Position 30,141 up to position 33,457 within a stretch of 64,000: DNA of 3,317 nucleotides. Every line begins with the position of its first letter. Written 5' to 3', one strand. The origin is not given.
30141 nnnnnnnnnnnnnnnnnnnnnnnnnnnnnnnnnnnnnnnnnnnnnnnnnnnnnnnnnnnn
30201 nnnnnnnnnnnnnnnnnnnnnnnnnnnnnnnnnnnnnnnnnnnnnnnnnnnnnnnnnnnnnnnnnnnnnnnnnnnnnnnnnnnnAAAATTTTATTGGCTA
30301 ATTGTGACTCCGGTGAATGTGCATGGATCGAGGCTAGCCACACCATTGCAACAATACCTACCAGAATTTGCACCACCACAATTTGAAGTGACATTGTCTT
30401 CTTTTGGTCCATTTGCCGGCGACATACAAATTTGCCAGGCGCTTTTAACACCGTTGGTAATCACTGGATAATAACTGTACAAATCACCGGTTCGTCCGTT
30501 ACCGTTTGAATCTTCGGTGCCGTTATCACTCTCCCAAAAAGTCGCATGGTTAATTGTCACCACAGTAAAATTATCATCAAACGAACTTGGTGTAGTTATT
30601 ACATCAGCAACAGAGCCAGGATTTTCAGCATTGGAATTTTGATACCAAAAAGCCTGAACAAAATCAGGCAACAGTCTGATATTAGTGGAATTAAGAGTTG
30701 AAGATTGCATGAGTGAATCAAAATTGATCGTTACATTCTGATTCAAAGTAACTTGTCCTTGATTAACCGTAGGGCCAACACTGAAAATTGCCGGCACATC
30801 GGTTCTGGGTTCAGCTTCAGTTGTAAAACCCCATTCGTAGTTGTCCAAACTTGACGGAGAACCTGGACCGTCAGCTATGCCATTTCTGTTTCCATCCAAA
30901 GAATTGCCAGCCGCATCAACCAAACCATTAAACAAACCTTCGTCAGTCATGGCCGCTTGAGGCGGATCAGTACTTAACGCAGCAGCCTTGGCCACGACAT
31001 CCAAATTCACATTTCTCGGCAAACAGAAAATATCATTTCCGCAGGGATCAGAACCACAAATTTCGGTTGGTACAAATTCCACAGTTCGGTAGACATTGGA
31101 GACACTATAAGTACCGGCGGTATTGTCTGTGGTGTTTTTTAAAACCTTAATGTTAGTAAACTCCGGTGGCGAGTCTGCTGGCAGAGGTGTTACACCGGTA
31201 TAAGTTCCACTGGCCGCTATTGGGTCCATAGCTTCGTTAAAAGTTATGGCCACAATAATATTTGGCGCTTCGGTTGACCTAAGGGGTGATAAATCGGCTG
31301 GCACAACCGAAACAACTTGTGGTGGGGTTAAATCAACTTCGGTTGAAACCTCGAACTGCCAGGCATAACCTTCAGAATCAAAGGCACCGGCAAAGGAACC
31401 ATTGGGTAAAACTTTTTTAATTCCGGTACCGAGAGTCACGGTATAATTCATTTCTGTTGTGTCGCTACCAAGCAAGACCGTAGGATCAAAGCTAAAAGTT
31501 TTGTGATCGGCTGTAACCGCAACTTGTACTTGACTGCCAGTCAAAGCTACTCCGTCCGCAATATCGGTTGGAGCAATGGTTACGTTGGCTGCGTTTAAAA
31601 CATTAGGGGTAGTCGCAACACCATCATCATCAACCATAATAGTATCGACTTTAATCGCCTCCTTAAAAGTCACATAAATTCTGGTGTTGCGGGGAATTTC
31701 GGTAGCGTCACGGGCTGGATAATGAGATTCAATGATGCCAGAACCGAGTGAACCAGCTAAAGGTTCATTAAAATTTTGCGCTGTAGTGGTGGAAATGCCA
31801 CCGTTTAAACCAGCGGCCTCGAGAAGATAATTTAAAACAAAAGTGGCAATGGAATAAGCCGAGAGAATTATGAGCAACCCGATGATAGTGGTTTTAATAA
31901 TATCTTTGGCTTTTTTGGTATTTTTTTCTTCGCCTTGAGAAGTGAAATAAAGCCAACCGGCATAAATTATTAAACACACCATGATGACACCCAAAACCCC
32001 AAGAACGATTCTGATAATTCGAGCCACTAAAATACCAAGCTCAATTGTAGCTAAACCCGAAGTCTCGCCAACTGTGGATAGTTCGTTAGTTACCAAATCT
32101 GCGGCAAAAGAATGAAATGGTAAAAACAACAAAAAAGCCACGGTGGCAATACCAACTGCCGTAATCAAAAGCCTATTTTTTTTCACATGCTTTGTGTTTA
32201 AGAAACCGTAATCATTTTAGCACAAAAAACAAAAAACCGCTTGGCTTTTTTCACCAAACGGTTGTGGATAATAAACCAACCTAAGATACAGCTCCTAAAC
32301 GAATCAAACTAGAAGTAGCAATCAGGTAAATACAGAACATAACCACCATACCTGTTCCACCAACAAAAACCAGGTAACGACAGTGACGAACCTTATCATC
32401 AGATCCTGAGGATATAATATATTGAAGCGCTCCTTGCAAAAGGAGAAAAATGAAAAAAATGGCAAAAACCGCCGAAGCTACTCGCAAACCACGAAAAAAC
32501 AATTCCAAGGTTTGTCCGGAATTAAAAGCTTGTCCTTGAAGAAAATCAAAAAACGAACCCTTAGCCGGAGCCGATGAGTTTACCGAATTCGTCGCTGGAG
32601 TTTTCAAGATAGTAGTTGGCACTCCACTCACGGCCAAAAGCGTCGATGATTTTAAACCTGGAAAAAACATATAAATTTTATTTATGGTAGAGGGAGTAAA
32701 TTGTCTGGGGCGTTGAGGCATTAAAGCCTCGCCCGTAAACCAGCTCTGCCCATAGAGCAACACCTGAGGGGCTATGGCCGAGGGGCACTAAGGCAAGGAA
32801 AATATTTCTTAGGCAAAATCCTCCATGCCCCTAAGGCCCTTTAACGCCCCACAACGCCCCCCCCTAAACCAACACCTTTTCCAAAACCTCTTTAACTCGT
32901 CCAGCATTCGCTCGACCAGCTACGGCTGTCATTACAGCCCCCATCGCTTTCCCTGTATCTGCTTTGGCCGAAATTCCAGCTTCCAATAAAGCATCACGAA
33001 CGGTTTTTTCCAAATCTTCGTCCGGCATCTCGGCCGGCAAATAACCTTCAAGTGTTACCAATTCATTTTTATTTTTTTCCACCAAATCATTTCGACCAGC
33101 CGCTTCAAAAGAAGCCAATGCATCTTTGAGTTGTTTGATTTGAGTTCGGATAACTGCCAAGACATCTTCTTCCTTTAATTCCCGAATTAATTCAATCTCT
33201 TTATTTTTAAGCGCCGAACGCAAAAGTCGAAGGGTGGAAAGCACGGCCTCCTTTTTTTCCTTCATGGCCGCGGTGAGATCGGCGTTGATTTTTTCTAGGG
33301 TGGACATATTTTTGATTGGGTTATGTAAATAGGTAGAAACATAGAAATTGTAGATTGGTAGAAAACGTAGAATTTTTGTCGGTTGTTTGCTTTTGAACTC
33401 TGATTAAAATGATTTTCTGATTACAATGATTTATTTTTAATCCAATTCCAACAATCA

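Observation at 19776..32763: Locus of three consecutive genes sharing a VirB2/TrbC-like pilin-fold N-terminal module, two of them fused to very large extracellular regions including a 3502-aa Cys-repeat/IPT/vWA protein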

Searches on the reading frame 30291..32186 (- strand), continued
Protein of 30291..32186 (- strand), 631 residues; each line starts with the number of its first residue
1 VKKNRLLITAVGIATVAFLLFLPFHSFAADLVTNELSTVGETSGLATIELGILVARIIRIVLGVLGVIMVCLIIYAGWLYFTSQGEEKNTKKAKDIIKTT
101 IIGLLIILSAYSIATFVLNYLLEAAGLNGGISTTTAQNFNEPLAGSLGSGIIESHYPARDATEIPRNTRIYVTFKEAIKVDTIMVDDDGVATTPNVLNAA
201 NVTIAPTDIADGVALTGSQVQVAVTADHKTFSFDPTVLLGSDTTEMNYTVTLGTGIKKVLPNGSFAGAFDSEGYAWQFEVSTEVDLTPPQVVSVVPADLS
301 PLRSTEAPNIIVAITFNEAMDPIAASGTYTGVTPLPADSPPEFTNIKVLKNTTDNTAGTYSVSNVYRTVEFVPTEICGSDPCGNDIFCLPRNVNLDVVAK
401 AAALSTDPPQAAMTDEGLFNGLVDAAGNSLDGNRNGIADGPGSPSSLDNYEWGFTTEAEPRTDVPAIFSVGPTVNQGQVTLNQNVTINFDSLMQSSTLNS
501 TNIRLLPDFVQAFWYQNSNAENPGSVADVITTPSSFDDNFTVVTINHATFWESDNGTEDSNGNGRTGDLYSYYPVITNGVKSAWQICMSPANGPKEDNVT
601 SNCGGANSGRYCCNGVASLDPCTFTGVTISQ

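Call 75: find_related_loci(query=A4, collection=genome_contigs, flank=10000)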
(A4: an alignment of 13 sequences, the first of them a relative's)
Query A4 (631 aa) in genome_contigs; peptide patterns used: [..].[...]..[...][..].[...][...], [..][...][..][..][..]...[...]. (x = any residue, [..] = any of these).
523 stretches matched a pattern; 294 encode a relative of the query (tblastn E <= 1e-3); the best 80 are kept; 80 distinct loci.
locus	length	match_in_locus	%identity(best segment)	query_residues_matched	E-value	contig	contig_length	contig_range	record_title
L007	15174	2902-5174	85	1-631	0e+0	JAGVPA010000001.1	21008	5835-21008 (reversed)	MAG: bacterium isolate DeMMO3_36 c_000000083826, whole genome shotgun sequence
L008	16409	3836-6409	48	1-622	5e-159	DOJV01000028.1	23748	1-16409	MAG TPA_asm: Candidatus Uhrbacteria bacterium isolate UBA12432 contig_1834, whole genome shotgun sequence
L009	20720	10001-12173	45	31-622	2e-157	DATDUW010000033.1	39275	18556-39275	MAG TPA_asm: Patescibacteria group bacterium isolate SMAG_U8068 k141_233377, whole genome shotgun sequence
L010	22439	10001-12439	46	5-623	5e-154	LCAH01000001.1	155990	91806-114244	MAG: Candidatus Uhrbacteria bacterium GW2011_GWC2_41_11 UU35_C0001, whole genome shotgun sequence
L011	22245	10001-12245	47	1-622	3e-152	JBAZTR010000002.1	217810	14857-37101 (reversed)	MAG: Patescibacteria group bacterium isolate SO_2017_GW1_208 NODE_457_length_217810_cov_3.426450_OW334_2017, whole genom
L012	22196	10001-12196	43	1-622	2e-145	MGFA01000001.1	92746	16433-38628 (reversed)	MAG: Candidatus Uhrbacteria bacterium RIFOXYB12_FULL_58_10 rifoxyb3_full_scaffold_101, whole genome shotgun sequence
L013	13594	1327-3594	48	14-629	6e-145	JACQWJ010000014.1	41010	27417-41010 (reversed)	MAG: Candidatus Uhrbacteria bacterium isolate NC_groundwater_1486_Ag_S-0.65um_58_36 S_p65_S5_coassembly_k141_1994770, wh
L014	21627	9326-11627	43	2-631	4e-142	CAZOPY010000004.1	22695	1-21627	MAG TPA_asm: uncultured Gammaproteobacteria bacterium isolate SRP193066_co2_426 genome assembly, contig: NODE_1189_lengt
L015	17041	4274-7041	44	5-628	2e-141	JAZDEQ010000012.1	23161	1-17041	MAG: Candidatus Uhrbacteria bacterium isolate MEGAHIT-group-0.159 k141_83882, whole genome shotgun sequence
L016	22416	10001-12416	43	10-624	8e-141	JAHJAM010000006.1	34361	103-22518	MAG: Patescibacteria group bacterium isolate Modern_marine.mb.212 Modern_marine.mb.212_k141_671756, whole genome shotgun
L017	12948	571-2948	44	1-622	1e-139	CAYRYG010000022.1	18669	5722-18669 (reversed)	MAG TPA_asm: uncultured Gammaproteobacteria bacterium isolate SRP062349_co5_1 genome assembly, contig: NODE_940_length_1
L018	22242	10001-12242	41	35-622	3e-135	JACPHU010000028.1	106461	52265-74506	MAG: Candidatus Uhrbacteria bacterium isolate NC_groundwater_422_Ag_B-0.1um_45_124 GD18-4_B1_scaffold_2080661, whole gen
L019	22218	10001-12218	42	5-622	1e-132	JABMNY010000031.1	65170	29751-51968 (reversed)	MAG: Candidatus Uhrbacteria bacterium isolate bin.153 k141_3243930, whole genome shotgun sequence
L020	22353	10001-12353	41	1-622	1e-132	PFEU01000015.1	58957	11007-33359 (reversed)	MAG: Candidatus Uhrbacteria bacterium CG10_big_fil_rev_8_21_14_0_10_48_16 CG10_8_21_14_0.10_scaffold_871_c, whole genome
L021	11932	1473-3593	44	2-627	1e-131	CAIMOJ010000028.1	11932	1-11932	Candidatus Uhrbacteria bacterium isolate LJ_bin-4636 genome assembly, contig: bin-4636:28/76, whole genome shotgun seque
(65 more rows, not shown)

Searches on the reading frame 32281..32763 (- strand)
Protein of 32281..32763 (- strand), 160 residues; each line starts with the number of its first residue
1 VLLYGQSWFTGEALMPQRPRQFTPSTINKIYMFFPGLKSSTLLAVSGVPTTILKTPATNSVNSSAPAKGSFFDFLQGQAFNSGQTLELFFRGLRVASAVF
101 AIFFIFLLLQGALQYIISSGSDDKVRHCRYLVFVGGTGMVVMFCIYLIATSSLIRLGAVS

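Call 6: search_protein_families(library=pfam, proteins=[window:32281-32763:-], max_evalue=1)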
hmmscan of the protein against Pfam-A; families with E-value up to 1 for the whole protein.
window:32281-32763:- (160 aa): 0 families

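Call 7: search_protein_families(library=ncbifam, proteins=[window:32281-32763:-], max_evalue=1)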
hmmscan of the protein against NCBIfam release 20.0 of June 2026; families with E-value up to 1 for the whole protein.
window:32281-32763:- (160 aa): 0 families

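Call 18: find_homologous_proteins(query=window:32284-32670:-, max_evalue=0.01)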
Query seq(129 aa) (129 aa): 3 proteins with E <= 0.01 among 41 candidates.
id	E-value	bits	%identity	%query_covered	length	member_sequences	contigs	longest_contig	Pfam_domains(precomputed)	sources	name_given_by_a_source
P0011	5.6e-75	267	100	100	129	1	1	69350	-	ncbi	ncbi:MAG: hypothetical protein V1716_04210 [Candidatus Uhrbacteria bacterium]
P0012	2.4e-64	233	90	98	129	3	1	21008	-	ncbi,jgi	jgi:hypothetical protein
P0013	8.6e-51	189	72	98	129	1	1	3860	-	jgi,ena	-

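Call 32: find_encoding_contigs(protein=P0012, flank=10000, max_places=4)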
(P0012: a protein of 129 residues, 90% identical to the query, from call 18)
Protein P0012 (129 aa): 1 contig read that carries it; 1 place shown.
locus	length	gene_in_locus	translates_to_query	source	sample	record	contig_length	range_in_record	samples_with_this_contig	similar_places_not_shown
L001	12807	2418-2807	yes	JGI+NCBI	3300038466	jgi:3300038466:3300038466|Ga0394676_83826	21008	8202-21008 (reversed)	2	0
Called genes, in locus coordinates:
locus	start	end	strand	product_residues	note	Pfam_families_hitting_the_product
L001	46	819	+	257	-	PF13391:HNH_2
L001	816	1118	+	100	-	-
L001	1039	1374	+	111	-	PF09561:RE_HpaII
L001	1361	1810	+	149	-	PF03852:Vsr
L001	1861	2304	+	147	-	PF09424:YqeY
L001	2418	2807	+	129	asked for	-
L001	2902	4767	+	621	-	PF13205:Big_5 (weak)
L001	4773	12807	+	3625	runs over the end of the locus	PF18895:T4SS_pilin (weak), PF13205:Big_5 (faint), PF01833:TIG (faint)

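Call 33: find_encoding_contigs(protein=P0013, flank=10000, max_places=4)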
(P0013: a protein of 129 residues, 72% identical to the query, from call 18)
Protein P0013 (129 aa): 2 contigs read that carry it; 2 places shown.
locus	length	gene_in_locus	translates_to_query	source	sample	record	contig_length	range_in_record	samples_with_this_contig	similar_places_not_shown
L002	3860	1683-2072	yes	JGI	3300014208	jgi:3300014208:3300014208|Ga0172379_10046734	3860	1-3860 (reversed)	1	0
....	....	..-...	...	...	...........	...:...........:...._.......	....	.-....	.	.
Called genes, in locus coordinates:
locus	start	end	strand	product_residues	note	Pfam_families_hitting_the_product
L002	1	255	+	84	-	?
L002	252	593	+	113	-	-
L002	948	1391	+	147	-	PF09424:YqeY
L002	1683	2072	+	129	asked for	-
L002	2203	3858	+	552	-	?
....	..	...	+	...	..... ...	-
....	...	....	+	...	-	?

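Call 51: search_protein_families(library=pfam, proteins=[P0013, P0012, window:32284-32670:-], max_evalue=10)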
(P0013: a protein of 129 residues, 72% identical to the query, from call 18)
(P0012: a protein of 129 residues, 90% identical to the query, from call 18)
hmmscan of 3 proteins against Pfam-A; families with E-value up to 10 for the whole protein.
P0013 (129 aa): 1 family
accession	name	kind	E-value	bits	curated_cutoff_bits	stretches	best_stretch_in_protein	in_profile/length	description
PF12428.13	DUF3675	-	0.34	11.9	24.3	1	68-116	69-116/119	Protein of unknown function (DUF3675)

P0012 (129 aa): 2 families
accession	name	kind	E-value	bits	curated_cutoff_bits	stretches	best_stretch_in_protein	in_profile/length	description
PF17197.9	DUF5134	-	0.034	14.6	29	1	59-115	22-78/152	Domain of unknown function (DUF5134)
PF01284.28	MARVEL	-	0.076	13.5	32.8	1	61-119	8-61/135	Membrane-associating domain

seq(129 aa): 0 families

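Call 66: predict_structure(alignment_id=A2)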
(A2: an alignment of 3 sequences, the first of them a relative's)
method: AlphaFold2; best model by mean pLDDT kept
length: 129 residues; sequences in the alignment: 3
mean_pLDDT: 62.0   pTM: 0.32
mean pLDDT of the five models: 62.0, 60.9, 58.6, 56.0, 55.5
residues with pLDDT >= 90: 0; 70-90: 58; 50-70: 33; < 50: 38
segments of 3 or more residues with pLDDT < 50: 1-37
pLDDT, mean of each block of 10 residues (from residue 1): 37 37 40 47 55 66 78 82 71 73 81 78 59
secondary structure, 60 per line:
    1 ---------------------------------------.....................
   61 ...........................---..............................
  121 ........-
elements in order: H40-87 H91-128

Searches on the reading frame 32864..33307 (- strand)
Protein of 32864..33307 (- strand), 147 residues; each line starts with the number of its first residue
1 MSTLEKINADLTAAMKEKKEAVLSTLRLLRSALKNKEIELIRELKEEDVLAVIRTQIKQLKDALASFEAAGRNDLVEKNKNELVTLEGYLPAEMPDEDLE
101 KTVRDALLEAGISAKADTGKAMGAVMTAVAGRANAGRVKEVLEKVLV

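Call 11: search_protein_families(library=pfam, proteins=[window:32864-33307:-], max_evalue=0.01)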
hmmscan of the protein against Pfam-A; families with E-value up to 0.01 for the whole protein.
window:32864-33307:- (147 aa): 2 families
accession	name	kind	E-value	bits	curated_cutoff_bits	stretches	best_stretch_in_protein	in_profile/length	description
PF09424.15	YqeY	-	3e-39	134.8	27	1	5-145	2-142/143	Yqey-like protein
PF02637.23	GatB_Yqey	-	0.0087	16.4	27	0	77-146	73-148/148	GatB domain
